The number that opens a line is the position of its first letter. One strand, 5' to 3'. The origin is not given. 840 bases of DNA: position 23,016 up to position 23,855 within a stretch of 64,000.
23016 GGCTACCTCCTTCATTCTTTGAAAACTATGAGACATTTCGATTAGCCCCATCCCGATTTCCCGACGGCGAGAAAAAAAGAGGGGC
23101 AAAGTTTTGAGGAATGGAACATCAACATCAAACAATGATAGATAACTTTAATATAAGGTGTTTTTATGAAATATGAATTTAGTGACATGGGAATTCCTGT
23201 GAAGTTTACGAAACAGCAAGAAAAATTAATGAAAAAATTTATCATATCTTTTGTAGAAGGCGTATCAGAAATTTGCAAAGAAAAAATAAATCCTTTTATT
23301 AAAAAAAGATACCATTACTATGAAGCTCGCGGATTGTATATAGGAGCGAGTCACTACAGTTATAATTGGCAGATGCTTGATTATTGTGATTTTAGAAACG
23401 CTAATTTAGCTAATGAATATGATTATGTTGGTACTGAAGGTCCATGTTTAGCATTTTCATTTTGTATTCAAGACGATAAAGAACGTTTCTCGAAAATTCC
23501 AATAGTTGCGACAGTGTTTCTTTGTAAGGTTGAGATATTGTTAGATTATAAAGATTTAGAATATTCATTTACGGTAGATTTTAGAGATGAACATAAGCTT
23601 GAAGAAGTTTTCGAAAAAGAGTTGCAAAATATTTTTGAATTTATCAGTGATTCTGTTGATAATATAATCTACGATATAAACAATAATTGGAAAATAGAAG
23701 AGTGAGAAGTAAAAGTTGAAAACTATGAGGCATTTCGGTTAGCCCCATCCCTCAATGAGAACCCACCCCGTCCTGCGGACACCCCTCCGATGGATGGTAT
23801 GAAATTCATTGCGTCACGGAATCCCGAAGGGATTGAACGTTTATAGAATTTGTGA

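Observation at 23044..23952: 36-bp direct repeats precisely flank cassette 3 and mark cassette 3' ends; AT-rich island of likely foreign origin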

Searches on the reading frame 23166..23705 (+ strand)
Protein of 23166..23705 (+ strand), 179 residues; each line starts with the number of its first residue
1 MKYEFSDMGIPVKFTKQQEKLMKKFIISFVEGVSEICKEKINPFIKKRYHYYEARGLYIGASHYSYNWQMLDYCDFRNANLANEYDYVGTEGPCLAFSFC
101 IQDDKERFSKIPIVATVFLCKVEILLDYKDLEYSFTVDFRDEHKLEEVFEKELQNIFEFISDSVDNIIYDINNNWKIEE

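Call 6: search_protein_families(library=pfam, proteins=[window:23166-23705:+], max_evalue=0.1)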
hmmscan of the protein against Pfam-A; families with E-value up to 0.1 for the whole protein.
window:23166-23705:+ (179 aa): 2 families
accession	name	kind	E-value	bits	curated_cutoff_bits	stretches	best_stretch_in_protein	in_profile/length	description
PF17347.7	DUF5377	-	0.042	14.7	25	1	114-166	30-80/96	Family of unknown function (DUF5377)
PF21670.2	HOOK_N_NuMA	-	0.057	13.6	27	0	116-167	90-139/152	NuMA N-terminal hook domain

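Call 42: find_homologous_proteins(query=window:23166-23705:+)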
Query window:23166-23705:+ (179 aa): 4 proteins with E <= 0.001 among 16 candidates.
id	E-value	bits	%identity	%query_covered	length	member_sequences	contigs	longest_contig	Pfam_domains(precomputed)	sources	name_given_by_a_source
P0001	2.4e-116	404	100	100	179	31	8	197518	-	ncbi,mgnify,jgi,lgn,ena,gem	mgnify:FL=1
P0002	1.0e-102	360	90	99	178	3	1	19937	-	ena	-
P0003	1.4e-101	356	89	99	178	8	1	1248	-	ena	-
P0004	1.9e-98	346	88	100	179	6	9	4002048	-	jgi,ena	jgi:hypothetical protein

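Call 54: search_protein_families(library=ncbifam, proteins=[window:23166-23705:+], max_evalue=0.01)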
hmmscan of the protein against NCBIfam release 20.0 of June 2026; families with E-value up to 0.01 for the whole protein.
window:23166-23705:+ (179 aa): 0 families

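Call 56: predict_structure(protein=window:23166-23705:+)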
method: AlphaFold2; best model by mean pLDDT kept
length: 179 residues; sequences in the alignment: 1
mean_pLDDT: 57.1   pTM: 0.62
mean pLDDT of the five models: 57.1, 55.2, 53.1, 50.8, 48.6
residues with pLDDT >= 90: 0; 70-90: 52; 50-70: 50; < 50: 77
segments of 3 or more residues with pLDDT < 50: 1-13, 55-117
pLDDT, mean of each block of 10 residues (from residue 1): 31 59 70 77 71 49 36 38 35 45 46 50 61 65 67 83 82 64
secondary structure, 60 per line:
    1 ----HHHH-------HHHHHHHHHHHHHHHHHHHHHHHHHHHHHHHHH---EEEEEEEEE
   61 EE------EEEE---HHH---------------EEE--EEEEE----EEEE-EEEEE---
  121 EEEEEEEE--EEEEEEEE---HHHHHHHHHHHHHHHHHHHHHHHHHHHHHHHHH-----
elements in order: H5-8 H16-48 E52-62 E69-72 E94-96 E99-103 E108-111 E113-117 E121-128 E131-138 H142-174

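Call 59: fold_search(model_id=the predicted structure, library=pdb)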
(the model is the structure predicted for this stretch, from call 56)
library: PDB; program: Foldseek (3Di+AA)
matches with E <= 10: 399; with E <= 0.001: 0
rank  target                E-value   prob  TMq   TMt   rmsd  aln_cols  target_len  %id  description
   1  8bh3_D                3.7e-01  0.13  0.18  0.21  23.3       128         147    6  DNA-PK Ku80 mediated dimer bound to PAXX (released 2023-06-07)
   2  9cq3_H                5.2e-01  0.11  0.17  0.20  20.5       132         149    5  The gap-filling complex with Pol mu engaged in the NHEJ pathway (released 2025-04-23)
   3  1p3r_B                7.3e-01  0.13  0.15  0.17  14.3        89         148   10  Crystal structure of the phosphotyrosin binding domain(PTB) of mouse Disabled 1(Dab1) (released 2003-08-05)
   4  8q2m_AA               7.3e-01  0.12  0.14  0.27  12.1        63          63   13  18mer DNA mimic Foldamer with an Aliphatic linker in complex with Sac7d V26A/M29A protein (released 2023-08-23)
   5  6yfd_AA               8.2e-01  0.10  0.26  0.24   9.6       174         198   10  Virus-like particle of Beihai levi-like virus 14 (released 2020-09-02)
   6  8fti_A                8.2e-01  0.06  0.15  0.06  10.6       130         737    9  Cryo-EM structure of the Cas13bt3-crRNA-target RNA ternary complex in activated state (released 2023-09-27)
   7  2qpv_A                8.7e-01  0.08  0.17  0.22  15.5       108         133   16  Crystal structure of uncharacterized protein Atu1531 (released 2007-08-07)
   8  2w2c_A                8.7e-01  0.06  0.17  0.22  15.9       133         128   14  STRUCTURE OF THE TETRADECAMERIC OLIGOMERISATION DOMAIN OF CALCIUM- CALMODULIN DEPENDENT PROTEIN KINASE II DELTA (released 2008-12-23)
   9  2w2c_H                8.7e-01  0.06  0.18  0.22  16.2       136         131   13  STRUCTURE OF THE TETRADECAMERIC OLIGOMERISATION DOMAIN OF CALCIUM- CALMODULIN DEPENDENT PROTEIN KINASE II DELTA (released 2008-12-23)
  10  2w2c_K                8.7e-01  0.04  0.15  0.19  16.5       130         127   15  STRUCTURE OF THE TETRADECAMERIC OLIGOMERISATION DOMAIN OF CALCIUM- CALMODULIN DEPENDENT PROTEIN KINASE II DELTA (released 2008-12-23)
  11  6yfd_AC               9.2e-01  0.11  0.29  0.28  10.1       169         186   11  Virus-like particle of Beihai levi-like virus 14 (released 2020-09-02)
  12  6ehp_A                9.2e-01  0.06  0.15  0.21  15.4       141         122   11  The crystal structure of the human LAMTOR complex (released 2017-10-04)
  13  2w2c_I                9.2e-01  0.05  0.17  0.21  15.9       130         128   14  STRUCTURE OF THE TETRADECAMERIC OLIGOMERISATION DOMAIN OF CALCIUM- CALMODULIN DEPENDENT PROTEIN KINASE II DELTA (released 2008-12-23)
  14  6yfd_AB               9.7e-01  0.11  0.30  0.29   9.9       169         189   11  Virus-like particle of Beihai levi-like virus 14 (released 2020-09-02)
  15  2w2c_L                9.7e-01  0.05  0.17  0.22  16.3       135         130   13  STRUCTURE OF THE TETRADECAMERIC OLIGOMERISATION DOMAIN OF CALCIUM- CALMODULIN DEPENDENT PROTEIN KINASE II DELTA (released 2008-12-23)
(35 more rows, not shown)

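Call 66: find_encoding_contigs(protein=P0004, flank=10000, max_places=6)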
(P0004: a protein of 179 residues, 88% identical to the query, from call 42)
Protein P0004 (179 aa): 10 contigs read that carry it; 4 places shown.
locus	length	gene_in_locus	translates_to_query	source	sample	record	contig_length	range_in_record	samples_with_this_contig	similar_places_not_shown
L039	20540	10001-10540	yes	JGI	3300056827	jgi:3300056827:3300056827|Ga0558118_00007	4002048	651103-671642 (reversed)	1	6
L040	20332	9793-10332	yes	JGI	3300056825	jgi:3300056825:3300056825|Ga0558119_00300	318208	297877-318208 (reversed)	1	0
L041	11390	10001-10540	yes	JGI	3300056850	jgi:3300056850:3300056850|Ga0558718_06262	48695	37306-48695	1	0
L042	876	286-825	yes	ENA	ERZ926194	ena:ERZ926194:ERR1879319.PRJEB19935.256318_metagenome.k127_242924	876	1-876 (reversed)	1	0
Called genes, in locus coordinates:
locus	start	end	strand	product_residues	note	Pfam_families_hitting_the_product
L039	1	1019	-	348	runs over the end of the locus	PF01075:Glyco_transf_9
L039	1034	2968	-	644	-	PF00795:CN_hydrolase, PF02540:NAD_synthase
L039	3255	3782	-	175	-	PF12895:ANAPC3 (faint), PF13428:TPR_14 (faint), PF07719:TPR_2 (faint), PF07721:TPR_4 (faint), PF13432:TPR_16 (faint), PF14559:TPR_19 (faint)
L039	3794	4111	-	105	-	PF00216:Bac_DNA_binding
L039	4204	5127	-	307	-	-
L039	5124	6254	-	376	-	PF21016:RlmN_N, PF04055:Radical_SAM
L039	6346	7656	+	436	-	PF03606:DcuC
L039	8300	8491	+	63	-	-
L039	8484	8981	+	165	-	-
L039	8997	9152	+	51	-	-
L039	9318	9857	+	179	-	-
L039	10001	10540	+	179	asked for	-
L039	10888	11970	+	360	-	PF03724:META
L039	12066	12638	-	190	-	-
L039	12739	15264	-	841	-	PF02861:Clp_N, PF13191:AAA_16 (weak), PF00004:AAA, PF17871:AAA_lid_9, PF07724:AAA_2, PF07728:AAA_5, PF00004:AAA, PF10431:ClpB_D2-small, +10 more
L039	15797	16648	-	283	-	-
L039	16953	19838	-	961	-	PF07676:PD40 (faint)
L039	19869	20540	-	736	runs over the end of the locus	-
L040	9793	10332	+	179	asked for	-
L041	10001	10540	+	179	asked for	-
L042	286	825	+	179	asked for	-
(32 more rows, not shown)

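Call 72: search_protein_families(library=pfam, proteins=[L039:8300-8491:+, L039:8484-8981:+], max_evalue=0.01)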
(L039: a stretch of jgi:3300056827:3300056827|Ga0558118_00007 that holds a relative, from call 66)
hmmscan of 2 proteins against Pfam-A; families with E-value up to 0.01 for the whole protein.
L039:8300-8491:+ (63 aa): 1 family
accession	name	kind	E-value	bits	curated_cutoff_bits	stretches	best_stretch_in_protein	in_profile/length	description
PF13488.11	Gly-zipper_Omp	-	0.0001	22.6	25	1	9-48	3-44/46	Glycine zipper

L039:8484-8981:+ (165 aa): 0 families
